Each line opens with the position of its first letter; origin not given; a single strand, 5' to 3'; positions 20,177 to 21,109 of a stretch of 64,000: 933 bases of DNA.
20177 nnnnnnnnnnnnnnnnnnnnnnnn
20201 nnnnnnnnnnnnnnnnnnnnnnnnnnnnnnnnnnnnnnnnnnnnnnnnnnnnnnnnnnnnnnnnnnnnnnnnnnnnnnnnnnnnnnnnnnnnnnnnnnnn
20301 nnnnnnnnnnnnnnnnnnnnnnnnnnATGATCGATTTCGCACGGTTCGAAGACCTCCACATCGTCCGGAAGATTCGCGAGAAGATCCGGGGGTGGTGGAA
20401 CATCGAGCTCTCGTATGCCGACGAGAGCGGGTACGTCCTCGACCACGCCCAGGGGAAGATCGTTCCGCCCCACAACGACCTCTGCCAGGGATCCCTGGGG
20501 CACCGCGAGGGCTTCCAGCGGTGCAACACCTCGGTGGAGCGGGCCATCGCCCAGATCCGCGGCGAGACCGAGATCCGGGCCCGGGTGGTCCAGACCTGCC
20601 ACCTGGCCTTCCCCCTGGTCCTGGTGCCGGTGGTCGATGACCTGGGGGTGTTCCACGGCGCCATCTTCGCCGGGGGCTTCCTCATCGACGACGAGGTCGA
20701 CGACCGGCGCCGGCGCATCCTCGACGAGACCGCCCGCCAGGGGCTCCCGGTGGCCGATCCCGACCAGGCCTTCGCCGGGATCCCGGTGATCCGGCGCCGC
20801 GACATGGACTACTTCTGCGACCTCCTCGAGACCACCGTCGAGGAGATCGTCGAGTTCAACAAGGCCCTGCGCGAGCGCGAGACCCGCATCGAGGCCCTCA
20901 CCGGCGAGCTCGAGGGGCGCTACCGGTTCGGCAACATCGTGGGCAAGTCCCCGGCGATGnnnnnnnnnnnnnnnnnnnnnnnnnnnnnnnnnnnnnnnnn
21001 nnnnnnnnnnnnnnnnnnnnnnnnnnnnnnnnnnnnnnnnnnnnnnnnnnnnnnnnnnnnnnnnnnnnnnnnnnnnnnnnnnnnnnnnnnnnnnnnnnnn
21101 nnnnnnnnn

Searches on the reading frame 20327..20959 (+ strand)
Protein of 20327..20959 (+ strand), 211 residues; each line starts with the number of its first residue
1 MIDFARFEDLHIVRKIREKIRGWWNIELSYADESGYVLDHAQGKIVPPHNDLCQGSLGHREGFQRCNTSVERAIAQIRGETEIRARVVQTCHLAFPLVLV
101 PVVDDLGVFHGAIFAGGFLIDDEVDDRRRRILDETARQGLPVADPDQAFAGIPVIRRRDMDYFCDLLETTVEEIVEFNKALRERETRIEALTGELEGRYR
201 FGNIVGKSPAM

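Call 45: find_homologous_proteins(query=window:20327-20959:+, max_evalue=1e-30)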
Query window:20327-20959:+ (211 aa): 3 proteins with E <= 1e-30 among 564 candidates.
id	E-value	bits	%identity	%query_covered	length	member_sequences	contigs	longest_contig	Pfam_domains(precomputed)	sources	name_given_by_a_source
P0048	1.4e-65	239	52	100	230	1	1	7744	PF10114.16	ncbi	ncbi:MAG: PocR ligand-binding domain-containing protein, partial [Deltaproteobacteria bacterium]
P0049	5.9e-49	185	47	83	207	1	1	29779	PF10114.16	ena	-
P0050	3.1e-35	140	48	67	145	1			PF10114.16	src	-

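Call 46: find_encoding_contigs(protein=P0048, flank=1500, max_places=3)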
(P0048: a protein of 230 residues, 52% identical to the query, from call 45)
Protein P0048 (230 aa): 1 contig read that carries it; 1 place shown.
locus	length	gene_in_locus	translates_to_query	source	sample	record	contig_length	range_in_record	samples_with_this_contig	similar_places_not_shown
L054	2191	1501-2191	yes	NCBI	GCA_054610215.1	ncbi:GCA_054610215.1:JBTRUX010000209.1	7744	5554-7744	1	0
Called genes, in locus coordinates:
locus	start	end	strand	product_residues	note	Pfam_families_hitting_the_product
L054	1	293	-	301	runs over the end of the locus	PF01112:Asparaginase_2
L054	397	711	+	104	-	-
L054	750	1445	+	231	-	PF02223:Thymidylate_kin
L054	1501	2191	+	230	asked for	PF10114:PocR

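Call 47: find_encoding_contigs(protein=P0049, flank=1500, max_places=3)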
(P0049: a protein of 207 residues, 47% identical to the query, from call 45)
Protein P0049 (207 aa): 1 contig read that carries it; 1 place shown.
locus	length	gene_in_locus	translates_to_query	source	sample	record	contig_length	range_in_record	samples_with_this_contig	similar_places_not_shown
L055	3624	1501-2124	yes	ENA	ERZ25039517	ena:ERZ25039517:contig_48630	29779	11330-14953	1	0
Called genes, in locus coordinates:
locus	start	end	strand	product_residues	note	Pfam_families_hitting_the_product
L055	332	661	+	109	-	-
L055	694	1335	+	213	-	PF02223:Thymidylate_kin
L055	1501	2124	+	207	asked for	PF10114:PocR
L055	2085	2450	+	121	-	PF00158:Sigma54_activat, PF07728:AAA_5 (weak), PF14532:Sigma54_activ_2 (weak)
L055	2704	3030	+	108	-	PF18024:HTH_50, PF02954:HTH_8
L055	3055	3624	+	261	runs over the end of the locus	PF00994:MoCF_biosynth, PF24102:FLAD1_M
